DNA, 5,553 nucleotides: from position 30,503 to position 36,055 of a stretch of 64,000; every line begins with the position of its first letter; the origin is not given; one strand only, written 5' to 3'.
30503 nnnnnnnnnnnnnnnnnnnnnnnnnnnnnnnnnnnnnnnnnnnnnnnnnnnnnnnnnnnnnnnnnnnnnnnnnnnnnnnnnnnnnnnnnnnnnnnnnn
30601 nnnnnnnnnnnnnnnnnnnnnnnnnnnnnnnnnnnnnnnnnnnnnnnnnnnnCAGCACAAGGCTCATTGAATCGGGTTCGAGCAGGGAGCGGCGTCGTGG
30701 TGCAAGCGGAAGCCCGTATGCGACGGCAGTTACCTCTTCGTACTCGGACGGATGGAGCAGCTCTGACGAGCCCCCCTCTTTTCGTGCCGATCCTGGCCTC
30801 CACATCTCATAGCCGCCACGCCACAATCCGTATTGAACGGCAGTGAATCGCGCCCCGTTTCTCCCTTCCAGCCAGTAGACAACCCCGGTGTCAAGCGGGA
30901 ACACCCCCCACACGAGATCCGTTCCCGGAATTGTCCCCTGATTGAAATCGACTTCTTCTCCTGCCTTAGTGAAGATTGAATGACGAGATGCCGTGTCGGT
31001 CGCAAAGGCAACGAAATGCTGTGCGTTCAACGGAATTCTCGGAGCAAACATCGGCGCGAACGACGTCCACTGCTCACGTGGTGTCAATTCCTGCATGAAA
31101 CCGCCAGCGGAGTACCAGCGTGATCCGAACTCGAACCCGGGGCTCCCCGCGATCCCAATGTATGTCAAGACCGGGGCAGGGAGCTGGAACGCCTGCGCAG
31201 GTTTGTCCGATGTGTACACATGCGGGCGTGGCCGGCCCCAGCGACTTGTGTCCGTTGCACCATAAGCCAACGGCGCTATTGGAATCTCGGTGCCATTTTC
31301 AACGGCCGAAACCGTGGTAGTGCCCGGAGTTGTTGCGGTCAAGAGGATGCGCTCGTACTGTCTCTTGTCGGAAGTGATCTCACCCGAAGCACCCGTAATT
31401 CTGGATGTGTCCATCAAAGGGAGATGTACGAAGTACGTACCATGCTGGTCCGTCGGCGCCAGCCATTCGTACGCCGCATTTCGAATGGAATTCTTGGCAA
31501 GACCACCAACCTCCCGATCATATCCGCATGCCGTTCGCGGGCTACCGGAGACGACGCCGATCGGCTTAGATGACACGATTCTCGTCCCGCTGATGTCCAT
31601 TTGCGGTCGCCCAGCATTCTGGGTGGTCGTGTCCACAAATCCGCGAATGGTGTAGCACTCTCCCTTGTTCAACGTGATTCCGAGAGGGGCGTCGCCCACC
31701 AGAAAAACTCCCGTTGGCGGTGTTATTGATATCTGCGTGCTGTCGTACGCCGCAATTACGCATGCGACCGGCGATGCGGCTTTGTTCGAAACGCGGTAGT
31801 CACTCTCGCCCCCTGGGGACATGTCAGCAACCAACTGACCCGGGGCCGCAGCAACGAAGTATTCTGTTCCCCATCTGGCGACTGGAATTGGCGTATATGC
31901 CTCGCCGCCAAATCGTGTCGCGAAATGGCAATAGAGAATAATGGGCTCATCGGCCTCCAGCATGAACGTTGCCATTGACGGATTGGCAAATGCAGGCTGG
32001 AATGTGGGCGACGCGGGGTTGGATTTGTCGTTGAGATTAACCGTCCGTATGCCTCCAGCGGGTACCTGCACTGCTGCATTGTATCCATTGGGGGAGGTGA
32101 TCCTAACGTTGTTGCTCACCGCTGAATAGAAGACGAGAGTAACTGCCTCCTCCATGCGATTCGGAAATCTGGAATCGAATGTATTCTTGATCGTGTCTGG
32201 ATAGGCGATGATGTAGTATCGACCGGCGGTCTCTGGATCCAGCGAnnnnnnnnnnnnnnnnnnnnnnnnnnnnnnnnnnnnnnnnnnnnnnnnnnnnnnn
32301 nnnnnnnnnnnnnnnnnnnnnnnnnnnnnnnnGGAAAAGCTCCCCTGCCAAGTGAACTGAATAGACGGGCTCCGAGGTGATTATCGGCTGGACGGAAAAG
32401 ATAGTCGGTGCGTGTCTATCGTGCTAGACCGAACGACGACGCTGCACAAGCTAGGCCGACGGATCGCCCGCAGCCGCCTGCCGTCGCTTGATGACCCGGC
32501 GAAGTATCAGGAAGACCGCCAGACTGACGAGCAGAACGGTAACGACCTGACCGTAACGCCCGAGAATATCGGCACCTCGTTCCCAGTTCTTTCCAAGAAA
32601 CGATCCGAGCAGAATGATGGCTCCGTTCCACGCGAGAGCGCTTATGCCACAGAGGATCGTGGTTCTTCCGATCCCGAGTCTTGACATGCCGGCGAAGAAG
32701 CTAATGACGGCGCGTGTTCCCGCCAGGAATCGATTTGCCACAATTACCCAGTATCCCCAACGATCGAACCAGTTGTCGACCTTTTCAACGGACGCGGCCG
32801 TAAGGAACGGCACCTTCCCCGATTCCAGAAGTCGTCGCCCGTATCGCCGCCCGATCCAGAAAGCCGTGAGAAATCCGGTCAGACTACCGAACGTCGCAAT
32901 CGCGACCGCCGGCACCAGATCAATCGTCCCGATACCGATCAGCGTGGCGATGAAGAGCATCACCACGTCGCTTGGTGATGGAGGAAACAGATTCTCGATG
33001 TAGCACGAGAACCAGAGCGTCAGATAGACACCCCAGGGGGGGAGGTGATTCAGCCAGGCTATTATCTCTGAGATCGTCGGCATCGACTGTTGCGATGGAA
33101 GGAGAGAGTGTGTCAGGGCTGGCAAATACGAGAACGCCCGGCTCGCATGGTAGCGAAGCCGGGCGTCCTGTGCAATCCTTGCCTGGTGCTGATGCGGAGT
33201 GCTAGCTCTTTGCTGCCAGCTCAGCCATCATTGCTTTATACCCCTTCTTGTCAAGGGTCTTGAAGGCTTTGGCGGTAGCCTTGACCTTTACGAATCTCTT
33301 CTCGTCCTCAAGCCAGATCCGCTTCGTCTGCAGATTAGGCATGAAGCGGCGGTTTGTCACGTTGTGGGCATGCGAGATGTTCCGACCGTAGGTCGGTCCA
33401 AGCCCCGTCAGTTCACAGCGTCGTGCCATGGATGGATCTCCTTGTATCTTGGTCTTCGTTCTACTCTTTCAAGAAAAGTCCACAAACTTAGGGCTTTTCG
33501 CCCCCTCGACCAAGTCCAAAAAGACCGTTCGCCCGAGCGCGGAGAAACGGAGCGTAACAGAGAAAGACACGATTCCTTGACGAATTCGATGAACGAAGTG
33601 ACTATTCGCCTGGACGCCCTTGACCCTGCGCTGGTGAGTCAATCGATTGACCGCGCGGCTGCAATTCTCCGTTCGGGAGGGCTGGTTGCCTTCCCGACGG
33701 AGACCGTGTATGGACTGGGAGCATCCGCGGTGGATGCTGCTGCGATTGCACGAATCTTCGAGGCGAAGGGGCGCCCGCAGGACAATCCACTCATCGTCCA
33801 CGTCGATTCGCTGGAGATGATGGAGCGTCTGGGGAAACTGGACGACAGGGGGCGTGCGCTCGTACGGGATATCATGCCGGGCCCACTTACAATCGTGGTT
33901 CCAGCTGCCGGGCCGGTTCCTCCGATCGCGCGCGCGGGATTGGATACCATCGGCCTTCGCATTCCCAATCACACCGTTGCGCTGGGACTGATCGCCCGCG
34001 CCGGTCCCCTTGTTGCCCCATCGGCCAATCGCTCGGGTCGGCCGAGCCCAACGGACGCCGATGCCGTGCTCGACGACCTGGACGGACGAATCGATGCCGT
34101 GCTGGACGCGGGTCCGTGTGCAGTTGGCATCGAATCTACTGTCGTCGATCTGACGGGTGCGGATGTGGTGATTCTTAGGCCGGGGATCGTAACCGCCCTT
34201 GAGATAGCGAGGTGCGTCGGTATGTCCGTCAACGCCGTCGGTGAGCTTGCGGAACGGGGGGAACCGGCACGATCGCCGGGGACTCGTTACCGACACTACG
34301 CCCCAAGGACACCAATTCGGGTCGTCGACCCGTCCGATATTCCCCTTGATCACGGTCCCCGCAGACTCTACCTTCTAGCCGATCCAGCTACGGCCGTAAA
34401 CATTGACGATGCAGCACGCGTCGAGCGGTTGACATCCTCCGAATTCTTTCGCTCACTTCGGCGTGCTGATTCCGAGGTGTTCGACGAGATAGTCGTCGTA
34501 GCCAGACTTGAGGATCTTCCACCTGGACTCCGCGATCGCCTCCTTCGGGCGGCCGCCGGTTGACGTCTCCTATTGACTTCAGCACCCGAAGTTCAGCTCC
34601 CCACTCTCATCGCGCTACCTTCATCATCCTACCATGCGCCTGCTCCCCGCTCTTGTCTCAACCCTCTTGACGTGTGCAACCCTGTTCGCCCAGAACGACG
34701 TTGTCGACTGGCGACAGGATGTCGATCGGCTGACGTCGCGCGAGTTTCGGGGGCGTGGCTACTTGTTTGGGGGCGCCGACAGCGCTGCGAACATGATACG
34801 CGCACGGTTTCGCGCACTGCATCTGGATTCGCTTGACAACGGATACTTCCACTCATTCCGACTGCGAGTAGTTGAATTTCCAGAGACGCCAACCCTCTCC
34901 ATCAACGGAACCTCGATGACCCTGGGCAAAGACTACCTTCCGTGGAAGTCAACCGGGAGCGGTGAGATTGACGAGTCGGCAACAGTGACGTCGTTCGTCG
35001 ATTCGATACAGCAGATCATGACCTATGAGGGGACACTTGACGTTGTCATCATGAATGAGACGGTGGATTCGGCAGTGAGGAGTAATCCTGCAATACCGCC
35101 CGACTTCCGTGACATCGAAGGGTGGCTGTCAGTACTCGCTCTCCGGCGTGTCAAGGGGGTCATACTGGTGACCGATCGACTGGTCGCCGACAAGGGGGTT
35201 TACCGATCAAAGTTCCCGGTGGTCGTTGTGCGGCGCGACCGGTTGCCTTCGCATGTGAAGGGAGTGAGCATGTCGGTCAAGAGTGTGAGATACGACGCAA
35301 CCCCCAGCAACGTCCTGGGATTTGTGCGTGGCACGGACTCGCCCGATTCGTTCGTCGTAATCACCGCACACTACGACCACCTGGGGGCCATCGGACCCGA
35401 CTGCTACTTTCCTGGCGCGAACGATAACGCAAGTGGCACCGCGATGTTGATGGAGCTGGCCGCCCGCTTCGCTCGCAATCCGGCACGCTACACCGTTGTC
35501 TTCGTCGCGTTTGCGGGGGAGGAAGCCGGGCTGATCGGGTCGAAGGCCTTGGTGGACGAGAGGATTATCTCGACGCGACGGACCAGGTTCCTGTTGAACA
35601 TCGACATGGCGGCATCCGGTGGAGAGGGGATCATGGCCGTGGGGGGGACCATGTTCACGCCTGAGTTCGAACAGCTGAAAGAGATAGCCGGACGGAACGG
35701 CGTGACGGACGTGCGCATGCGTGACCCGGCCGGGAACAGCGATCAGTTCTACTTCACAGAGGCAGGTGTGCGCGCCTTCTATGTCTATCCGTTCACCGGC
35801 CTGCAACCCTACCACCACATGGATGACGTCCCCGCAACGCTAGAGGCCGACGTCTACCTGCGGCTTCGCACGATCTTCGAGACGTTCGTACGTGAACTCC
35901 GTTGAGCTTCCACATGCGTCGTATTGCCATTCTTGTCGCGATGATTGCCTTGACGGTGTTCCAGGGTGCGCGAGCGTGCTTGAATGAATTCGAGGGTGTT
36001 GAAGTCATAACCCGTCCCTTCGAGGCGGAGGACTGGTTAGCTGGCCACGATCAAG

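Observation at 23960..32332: Three tandem paralogous T9SS cargo proteins (737, 838 and 989 aa)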

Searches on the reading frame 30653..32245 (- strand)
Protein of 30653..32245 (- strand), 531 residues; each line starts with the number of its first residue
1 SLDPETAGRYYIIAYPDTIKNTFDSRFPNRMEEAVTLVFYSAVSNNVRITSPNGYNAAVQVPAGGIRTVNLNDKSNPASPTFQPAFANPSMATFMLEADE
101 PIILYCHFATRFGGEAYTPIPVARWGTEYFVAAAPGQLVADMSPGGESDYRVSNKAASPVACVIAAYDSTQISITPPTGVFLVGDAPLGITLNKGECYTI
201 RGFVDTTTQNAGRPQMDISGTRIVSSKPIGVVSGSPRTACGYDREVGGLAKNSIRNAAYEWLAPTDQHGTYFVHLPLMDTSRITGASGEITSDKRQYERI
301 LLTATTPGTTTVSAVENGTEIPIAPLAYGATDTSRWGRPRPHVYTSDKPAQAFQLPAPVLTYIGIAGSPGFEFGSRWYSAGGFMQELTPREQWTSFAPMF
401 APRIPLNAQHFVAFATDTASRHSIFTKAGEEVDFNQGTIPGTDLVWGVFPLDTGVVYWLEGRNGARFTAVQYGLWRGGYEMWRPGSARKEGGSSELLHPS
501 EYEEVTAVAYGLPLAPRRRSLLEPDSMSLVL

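Call 38: search_solved_structures(query=window:30653-32245:-, max_evalue=10)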
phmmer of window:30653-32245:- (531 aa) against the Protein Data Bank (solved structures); distinct sequences matched with E-value up to 10: 0.

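Call 51: search_protein_families(library=ncbifam, alignment_id=A3, max_evalue=0.01)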
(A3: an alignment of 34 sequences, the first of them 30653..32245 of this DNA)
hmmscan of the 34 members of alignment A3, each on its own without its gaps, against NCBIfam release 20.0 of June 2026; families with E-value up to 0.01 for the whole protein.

A. member 1, window:30653-32245:- (531 aa): 0 families

B. families by the number of members that match (of 34 scanned): 7 families
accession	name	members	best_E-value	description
NF012200.0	choice_anch_D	26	1.4e-26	choice-of-anchor D domain-containing protein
TIGR04183.1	Por_Secre_tail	25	1.9e-09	T9SS type A sorting domain-containing protein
NF052323.1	T9SSA_dep_M6i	17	1.8e-06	T9SS-dependent M6-like inactivated metalloprotease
NF038113.1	T9SSA_dep_M36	7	5e-05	T9SS-dependent M36 family metallopeptidase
NF005176.1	PRK06655.1-1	5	0.00045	flagellar hook assembly protein FlgD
TIGR02597.1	TIGR02597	1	0.0037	TIGR02597 family protein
NF050177.1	TapA_OM_Porphy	1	0.0064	TapA/TapC family T9SS-dependent outer membrane protein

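Call 52: predict_structure(alignment_id=A3)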
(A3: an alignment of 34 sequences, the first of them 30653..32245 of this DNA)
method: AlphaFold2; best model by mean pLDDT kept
length: 531 residues; sequences in the alignment: 34
mean_pLDDT: 91.9   pTM: 0.91
mean pLDDT of the five models: 91.9, 91.7, 90.9, 90.3, 90.1
residues with pLDDT >= 90: 427; 70-90: 76; 50-70: 24; < 50: 4
segments of 3 or more residues with pLDDT < 50: 528-531
pLDDT, mean of each block of 10 residues (from residue 1): 90 90 88 95 97 95 96 91 89 97 97 95 97 94 83 93 98 95 93 97 92 88 98 95 85 95 97 95 91 92 95 93 94 91 96 96 77 82 97 97 93 98 97 96 96 96 96 94 72 66 94 96 63 43
secondary structure, 60 per line:
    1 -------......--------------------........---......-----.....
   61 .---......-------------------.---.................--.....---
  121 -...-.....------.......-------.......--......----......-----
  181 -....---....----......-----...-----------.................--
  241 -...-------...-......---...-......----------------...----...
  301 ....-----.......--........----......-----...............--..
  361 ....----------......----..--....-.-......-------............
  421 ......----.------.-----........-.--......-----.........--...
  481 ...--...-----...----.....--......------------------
elements in order: E8-13 E34-41 E45-50 E56-61 E65-70 E94-110 E113-117 E126-130 E137-143 E151-157 E160-165 E170-175 E189-192 E197-202 E222-238 E256-261 E269-274 E298-304 E310-316 E319-326 E331-336 E342-356 E359-364 E375-380 E396-401 E409-417 H418-423 E424-426 E444-451 E456-461 E467-475 E478-483 E486-488 E494-496 E501-505 E508-513

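Call 55: fold_search(model_id=the predicted structure, library=pdb)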
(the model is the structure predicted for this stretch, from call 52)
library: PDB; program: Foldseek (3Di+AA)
matches with E <= 10: 1209; with E <= 0.001: 7
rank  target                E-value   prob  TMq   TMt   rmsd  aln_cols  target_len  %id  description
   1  7u05_A                1.7e-05  0.28  0.10  0.06  39.3       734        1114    7  Structure of the yeast TRAPPII-Rab11/Ypt32 complex in the closed/closed state (composite structure) (released 2022-04-27)
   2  6xi3                  2.5e-05  0.28  0.08  0.10  43.7       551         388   10  Crystal structure of tetra-tandem repeat in extending region of large adhesion protein (released 2020-10-14)
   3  9u61_E                1.7e-04  0.25  0.11  0.05  23.5       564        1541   10  CP/MBL pathways C3 convertase C4b2a and C3 complex (released 2026-01-14)
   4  7u06_A                1.7e-04  0.18  0.10  0.06  39.7       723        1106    8  Structure of the yeast TRAPPII-Rab11/Ypt32 complex in the closed/open state (composite structure) (released 2022-04-27)
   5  5irb_A                4.5e-04  0.35  0.10  0.15  35.6       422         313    9  Structural insight into host cell surface retention of a 1.5-MDa bacterial ice-binding adhesin (released 2017-07-19)
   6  8oq3_A                6.5e-04  0.12  0.09  0.05  25.5       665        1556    7  Structure of methylamine treated human complement C3 (released 2024-02-21)
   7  2wii_A                7.2e-04  0.13  0.11  0.10  27.2       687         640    8  Complement C3b in complex with factor H domains 1-4 (released 2009-06-09)
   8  5irb_B                1.2e-03  0.30  0.10  0.15  34.2       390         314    9  Structural insight into host cell surface retention of a 1.5-MDa bacterial ice-binding adhesin (released 2017-07-19)
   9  3t1w                  1.9e-03  0.18  0.11  0.14  36.7       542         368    9  Structure of the four-domain fragment Fn7B89 of oncofetal fibronectin (released 2012-03-21)
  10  6nob                  2.3e-03  0.14  0.13  0.11  26.4       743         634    7  Structure of Glycoside Hydrolase family 32 from Bifidobacterium adolescentis (released 2020-01-22)
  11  7vnn_D                2.3e-03  0.09  0.10  0.09  34.5       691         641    7  Complex structure of Clostridioides difficile enzymatic component (CDTa) and binding component (CDTb) pore with long s (released 2022-10-26)
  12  7q1y_A                2.4e-03  0.10  0.11  0.06  29.0       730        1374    9  X-ray structure of human A2ML1 (released 2022-04-20)
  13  1fnf                  2.7e-03  0.14  0.10  0.13  38.4       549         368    9  FRAGMENT OF HUMAN FIBRONECTIN ENCOMPASSING TYPE-III REPEATS 7 THROUGH 10 (released 1996-01-29)
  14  2qqk_A                3.0e-03  0.11  0.11  0.11  24.4       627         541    9  Neuropilin-2 a1a2b1b2 Domains in Complex with a Semaphorin-Blocking Fab (released 2007-11-20)
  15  9vvr_d                3.2e-03  0.06  0.09  0.07  41.2       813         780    9  Structure of the bacteriophage E1004 tail (released 2025-11-12)
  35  1nc7_B                1.4e-02  1.00  0.16  0.57   4.7       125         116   14  Crystal Structure of Thermotoga maritima 1070 (released 2003-07-01)
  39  1nc7_D                1.6e-02  1.00  0.16  0.57   4.8       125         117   14  Crystal Structure of Thermotoga maritima 1070 (released 2003-07-01)
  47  1nc7_A                2.0e-02  0.99  0.15  0.52   5.2       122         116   12  Crystal Structure of Thermotoga maritima 1070 (released 2003-07-01)
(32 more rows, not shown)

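Call 69: search_protein_representatives(protein=window:30653-32245:-)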
Query: 531 residues. Proteins with E-value up to 0.001 (for the whole library): 639; up to 1e-10: 253; up to 1e-30: 160. The best 150 are listed.
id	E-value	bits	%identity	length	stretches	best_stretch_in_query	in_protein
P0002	7.6e-269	909.4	73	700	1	1-530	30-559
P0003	9.7e-193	658.3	56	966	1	1-528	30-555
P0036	7.9e-129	447.4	44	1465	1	2-529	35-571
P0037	6.0e-127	441.1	45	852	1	2-528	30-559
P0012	1.1e-122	427.1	44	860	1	2-529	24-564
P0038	1.5e-112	393.7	41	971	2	6-528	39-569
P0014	1.3e-110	387.2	39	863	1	2-528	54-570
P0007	2.0e-108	380.0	39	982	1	2-527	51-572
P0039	1.8e-106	373.6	42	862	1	2-527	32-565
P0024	4.5e-106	372.3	42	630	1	2-521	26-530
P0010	1.9e-105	370.2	44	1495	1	2-527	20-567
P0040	1.1e-104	367.7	42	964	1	6-526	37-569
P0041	7.7e-103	361.6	40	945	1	2-529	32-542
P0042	1.0e-102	361.2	43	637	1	1-517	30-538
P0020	3.4e-102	359.5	43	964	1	4-525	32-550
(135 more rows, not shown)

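Call 75: fold_search(model_id=the predicted structure, library=viral)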
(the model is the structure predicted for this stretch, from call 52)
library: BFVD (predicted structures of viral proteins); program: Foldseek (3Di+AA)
matches with E <= 10: 1151; with E <= 0.001: 11
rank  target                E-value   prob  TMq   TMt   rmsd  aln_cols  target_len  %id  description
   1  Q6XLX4                3.7e-09  1.00  0.38  0.38  11.0       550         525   10  FirrV-1-C4 [Feldmannia irregularis virus a]
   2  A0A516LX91            3.7e-05  0.44  0.11  0.07  31.1       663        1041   10  (no name in the UniProt tables at hand)
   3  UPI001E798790         1.5e-04  0.44  0.11  0.10  30.3       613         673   11  (no name look-up for this kind of identifier)
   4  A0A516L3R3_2          2.1e-04  0.21  0.11  0.08  33.7       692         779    9  (no name in the UniProt tables at hand)
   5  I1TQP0                2.2e-04  0.33  0.11  0.07  44.1       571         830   10  (no name in the UniProt tables at hand)
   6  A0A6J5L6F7            2.5e-04  0.21  0.09  0.07  26.2       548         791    8  Tail protein I [uncultured Caudovirales phage]
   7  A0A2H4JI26            2.5e-04  0.20  0.10  0.09  35.0       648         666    8  Uncharacterized protein [uncultured Caudovirales phage]
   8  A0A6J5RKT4            2.6e-04  0.21  0.12  0.08  30.9       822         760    9  Uncharacterized protein [uncultured Caudovirales phage]
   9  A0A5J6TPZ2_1          6.4e-04  0.12  0.10  0.06  33.8       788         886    9  (no name in the UniProt tables at hand)
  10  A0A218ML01            7.4e-04  0.10  0.09  0.05  37.5       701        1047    9  Putative peptidase [uncultured virus]
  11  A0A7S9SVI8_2          9.2e-04  0.21  0.11  0.07  34.2       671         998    6  (no name in the UniProt tables at hand)
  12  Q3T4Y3                1.3e-03  0.33  0.10  0.15  23.9       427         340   11  Spike [Enterobacteria phage PR4]
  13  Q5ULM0                1.3e-03  0.25  0.12  0.09  25.7       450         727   10  Orf94 [Lactobacillus phage LP65]
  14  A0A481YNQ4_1          1.3e-03  0.13  0.11  0.06  30.8       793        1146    7  Collagen triple helix repeat protein [Pithovirus LCDPAC02]
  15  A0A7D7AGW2            1.4e-03  0.12  0.11  0.05  34.2       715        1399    8  Genome polyprotein (Fragment) [Pacific black duck aalivirus]
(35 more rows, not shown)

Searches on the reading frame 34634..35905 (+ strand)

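Call 18: search_protein_families(library=pfam, proteins=[window:34634-35905:+], max_evalue=0.001)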
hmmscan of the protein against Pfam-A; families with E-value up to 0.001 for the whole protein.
window:34634-35905:+ (423 aa): 3 families
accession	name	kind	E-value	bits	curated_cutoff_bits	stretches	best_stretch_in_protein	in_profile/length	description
PF04389.22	Peptidase_M28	-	6.8e-34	117.7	21.3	1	226-413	1-187/193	Peptidase family M28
PF01546.33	Peptidase_M20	-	9.5e-05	22.8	24.6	1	260-311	31-82/206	Peptidase family M20/M25/M40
PF05343.19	Peptidase_M42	-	0.00051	19.6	23.2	0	263-309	133-179/292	M42 glutamyl aminopeptidase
